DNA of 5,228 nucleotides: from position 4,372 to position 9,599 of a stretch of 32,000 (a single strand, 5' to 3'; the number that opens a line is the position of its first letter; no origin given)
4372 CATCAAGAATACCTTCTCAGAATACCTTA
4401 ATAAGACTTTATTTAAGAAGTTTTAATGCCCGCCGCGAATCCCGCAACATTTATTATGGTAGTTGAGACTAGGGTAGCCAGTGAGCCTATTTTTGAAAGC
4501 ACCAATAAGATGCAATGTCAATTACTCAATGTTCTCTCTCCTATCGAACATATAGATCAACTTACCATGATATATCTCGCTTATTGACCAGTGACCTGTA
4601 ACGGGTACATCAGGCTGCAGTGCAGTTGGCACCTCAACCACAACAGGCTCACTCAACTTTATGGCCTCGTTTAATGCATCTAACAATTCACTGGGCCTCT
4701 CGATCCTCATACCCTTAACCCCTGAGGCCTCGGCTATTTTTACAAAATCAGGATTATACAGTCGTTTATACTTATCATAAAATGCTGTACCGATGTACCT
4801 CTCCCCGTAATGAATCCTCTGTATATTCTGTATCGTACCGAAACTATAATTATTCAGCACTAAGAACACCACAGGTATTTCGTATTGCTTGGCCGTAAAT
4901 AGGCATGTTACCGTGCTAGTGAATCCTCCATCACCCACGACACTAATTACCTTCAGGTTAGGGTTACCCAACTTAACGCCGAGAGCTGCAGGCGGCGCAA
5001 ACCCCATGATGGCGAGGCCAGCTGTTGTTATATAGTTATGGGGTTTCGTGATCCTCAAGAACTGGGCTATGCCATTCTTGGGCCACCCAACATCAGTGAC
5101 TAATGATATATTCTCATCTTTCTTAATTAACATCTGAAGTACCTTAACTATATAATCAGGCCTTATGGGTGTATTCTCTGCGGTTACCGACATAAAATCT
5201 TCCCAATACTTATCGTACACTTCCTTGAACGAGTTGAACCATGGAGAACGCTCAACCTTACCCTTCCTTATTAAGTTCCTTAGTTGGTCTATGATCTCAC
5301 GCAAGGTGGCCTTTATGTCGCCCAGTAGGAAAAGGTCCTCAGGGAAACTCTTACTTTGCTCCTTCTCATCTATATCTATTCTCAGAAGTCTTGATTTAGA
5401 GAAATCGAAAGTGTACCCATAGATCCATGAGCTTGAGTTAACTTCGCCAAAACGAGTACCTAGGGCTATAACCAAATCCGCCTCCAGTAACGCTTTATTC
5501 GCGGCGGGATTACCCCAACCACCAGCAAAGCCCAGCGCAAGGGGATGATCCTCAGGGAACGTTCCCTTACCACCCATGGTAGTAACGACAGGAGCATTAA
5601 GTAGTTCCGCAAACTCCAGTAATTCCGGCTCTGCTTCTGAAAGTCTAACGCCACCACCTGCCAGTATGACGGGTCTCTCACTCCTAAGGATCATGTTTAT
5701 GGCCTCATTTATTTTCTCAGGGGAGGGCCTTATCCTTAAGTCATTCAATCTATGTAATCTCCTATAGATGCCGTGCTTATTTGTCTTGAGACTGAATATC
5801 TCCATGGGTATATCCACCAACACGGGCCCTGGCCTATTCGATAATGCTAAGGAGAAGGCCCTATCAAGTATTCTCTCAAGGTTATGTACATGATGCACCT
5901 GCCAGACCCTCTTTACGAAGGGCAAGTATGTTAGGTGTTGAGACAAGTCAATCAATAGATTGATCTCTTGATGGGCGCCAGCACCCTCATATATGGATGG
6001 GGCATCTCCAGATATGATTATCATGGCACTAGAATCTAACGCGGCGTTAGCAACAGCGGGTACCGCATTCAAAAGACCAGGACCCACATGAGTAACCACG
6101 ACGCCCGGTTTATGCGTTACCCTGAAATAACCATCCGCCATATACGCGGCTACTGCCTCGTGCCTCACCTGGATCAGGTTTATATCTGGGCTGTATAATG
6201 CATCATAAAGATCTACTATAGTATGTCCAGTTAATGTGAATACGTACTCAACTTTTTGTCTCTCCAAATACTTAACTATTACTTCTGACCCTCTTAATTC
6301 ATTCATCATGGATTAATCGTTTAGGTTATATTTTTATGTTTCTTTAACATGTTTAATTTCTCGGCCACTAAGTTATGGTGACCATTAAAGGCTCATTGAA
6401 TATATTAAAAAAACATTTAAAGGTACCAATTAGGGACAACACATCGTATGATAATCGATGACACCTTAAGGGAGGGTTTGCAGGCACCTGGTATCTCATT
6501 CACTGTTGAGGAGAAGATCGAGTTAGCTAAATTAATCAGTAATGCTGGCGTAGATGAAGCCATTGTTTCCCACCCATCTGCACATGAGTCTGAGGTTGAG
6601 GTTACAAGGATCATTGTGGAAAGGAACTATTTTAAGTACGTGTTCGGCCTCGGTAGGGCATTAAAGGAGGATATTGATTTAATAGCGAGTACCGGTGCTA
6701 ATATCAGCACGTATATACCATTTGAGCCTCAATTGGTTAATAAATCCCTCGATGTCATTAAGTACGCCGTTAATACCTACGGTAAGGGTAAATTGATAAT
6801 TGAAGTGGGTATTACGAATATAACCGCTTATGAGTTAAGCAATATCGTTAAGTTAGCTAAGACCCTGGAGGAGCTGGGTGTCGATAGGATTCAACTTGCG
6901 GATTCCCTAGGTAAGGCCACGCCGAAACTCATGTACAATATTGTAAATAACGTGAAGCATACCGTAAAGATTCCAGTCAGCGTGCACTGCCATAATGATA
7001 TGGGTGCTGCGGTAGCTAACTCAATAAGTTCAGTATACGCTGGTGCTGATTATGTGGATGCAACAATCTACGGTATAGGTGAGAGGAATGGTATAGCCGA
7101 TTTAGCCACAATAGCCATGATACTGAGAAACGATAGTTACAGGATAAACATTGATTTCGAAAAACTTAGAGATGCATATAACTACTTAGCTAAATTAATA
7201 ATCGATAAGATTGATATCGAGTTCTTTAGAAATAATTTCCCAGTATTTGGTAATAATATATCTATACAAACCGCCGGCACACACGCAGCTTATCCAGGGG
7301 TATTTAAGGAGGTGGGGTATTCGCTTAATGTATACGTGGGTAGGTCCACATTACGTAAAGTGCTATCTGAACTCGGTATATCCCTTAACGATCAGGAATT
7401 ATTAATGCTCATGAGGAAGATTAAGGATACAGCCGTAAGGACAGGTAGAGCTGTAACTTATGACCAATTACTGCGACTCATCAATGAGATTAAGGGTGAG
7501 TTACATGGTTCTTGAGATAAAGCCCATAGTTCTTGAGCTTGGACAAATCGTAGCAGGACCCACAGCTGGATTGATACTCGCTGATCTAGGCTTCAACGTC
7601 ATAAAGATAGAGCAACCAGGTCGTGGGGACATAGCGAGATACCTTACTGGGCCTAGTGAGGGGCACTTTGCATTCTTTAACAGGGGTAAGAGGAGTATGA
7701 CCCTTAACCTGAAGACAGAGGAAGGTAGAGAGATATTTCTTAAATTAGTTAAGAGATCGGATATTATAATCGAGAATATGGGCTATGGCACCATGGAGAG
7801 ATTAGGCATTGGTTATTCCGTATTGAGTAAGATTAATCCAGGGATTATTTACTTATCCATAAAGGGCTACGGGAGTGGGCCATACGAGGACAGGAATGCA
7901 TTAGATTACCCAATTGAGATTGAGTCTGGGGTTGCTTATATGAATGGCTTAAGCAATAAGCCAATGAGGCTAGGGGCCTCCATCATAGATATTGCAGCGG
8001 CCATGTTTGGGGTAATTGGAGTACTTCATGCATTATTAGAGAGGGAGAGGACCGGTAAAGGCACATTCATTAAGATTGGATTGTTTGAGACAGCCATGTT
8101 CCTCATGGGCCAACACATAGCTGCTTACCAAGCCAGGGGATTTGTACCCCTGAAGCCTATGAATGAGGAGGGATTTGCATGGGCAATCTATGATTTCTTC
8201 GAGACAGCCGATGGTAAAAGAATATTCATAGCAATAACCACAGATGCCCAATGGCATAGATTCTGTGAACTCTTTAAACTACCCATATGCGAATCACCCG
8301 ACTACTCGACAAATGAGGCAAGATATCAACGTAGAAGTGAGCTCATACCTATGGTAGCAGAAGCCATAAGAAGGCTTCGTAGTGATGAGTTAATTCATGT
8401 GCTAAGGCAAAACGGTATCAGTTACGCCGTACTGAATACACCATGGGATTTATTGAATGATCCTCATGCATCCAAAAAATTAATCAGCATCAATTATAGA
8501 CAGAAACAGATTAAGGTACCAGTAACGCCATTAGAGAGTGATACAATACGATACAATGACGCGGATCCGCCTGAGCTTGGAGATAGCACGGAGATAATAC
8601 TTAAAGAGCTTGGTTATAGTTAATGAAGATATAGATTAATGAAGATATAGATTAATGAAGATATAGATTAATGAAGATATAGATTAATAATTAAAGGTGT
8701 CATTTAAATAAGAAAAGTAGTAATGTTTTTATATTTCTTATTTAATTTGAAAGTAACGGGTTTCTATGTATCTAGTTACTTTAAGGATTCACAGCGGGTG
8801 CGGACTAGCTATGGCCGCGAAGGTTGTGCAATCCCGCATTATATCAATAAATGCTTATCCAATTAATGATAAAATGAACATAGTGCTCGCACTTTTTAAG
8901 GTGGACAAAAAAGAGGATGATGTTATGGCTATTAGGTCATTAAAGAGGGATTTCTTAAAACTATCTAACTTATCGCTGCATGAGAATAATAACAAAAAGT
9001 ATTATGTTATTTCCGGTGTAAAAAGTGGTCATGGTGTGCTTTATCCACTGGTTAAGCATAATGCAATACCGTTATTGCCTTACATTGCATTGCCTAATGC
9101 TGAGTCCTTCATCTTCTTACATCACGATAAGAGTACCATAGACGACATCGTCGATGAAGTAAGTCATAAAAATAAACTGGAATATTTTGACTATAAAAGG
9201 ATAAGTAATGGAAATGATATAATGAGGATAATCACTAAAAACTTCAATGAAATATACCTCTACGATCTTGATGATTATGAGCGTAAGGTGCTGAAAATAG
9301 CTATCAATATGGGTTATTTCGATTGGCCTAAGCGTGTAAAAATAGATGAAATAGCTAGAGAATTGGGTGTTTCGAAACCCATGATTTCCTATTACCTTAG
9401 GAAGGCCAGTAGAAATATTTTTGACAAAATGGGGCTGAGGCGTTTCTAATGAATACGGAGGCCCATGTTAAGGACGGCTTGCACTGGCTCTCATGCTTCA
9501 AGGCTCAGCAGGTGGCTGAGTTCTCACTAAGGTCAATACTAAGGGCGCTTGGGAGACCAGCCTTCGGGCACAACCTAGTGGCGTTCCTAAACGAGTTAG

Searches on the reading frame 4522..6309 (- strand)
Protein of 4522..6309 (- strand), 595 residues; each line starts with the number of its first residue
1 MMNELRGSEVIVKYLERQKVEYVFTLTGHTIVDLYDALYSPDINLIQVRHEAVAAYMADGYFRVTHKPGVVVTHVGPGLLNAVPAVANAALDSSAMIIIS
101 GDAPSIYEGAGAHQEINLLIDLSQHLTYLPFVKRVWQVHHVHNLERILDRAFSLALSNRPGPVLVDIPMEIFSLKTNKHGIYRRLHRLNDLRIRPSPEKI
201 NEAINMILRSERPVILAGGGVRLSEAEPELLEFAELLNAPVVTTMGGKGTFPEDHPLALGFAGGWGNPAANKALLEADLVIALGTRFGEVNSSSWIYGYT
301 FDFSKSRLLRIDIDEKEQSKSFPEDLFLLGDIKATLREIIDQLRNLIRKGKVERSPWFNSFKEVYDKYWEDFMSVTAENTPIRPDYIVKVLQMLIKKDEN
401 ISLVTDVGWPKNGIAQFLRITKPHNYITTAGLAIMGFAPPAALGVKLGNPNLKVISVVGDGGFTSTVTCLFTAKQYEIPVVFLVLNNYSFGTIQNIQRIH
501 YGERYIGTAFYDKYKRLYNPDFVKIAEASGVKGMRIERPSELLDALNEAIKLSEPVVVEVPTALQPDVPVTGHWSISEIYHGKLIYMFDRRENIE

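Call 77: search_protein_families(library=pfam, proteins=[window:4522-6309:-], max_evalue=0.0001)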
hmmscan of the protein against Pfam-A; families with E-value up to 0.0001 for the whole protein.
window:4522-6309:- (595 aa): 3 families
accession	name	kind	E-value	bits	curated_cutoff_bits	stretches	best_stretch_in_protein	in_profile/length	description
PF00205.28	TPP_enzyme_M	-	1.6e-43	148.2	30.4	1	200-338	1-136/137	Thiamine pyrophosphate enzyme, central domain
PF02776.23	TPP_enzyme_N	-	1.2e-41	141.6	26.8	1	6-117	2-115/119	Thiamine pyrophosphate enzyme, N-terminal TPP binding domain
PF02775.26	TPP_enzyme_C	-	1.3e-40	139.1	21.9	1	406-560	1-151/151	Thiamine pyrophosphate enzyme, C-terminal TPP binding domain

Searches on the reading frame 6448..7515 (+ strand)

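Call 6: search_protein_families(library=pfam, proteins=[window:6448-7515:+], max_evalue=0.001)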
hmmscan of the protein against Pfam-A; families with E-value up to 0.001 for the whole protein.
window:6448-7515:+ (355 aa): 1 family
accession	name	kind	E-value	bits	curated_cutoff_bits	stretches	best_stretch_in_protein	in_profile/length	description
PF00682.25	HMGL-like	-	1.1e-49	169.6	29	1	2-245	4-258/260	HMGL-like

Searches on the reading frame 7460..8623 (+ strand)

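Call 6: search_protein_families(library=pfam, proteins=[window:7460-8623:+], max_evalue=0.001)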
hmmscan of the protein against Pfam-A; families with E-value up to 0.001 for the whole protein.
window:7460-8623:+ (387 aa): 1 family
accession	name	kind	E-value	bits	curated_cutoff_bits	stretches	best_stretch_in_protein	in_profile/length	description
PF02515.22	CoA_transf_3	-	1.4e-98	330.8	23.3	1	24-375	6-364/366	CoA-transferase family III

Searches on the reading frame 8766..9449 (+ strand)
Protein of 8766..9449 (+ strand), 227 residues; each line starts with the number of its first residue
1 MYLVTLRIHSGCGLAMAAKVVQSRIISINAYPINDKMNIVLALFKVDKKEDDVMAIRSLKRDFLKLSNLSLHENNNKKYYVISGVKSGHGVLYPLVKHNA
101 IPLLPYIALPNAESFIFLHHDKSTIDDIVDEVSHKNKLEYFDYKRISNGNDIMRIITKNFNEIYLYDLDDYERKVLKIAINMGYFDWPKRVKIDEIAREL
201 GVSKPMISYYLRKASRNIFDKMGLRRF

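Call 6: search_protein_families(library=pfam, proteins=[window:8766-9449:+], max_evalue=0.001)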
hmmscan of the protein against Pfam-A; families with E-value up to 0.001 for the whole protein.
window:8766-9449:+ (227 aa): 1 family
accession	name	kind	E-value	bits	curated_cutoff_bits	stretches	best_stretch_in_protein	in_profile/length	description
PF04967.18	HTH_10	-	4.8e-21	74.8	23.1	1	170-219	3-52/53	HTH DNA binding domain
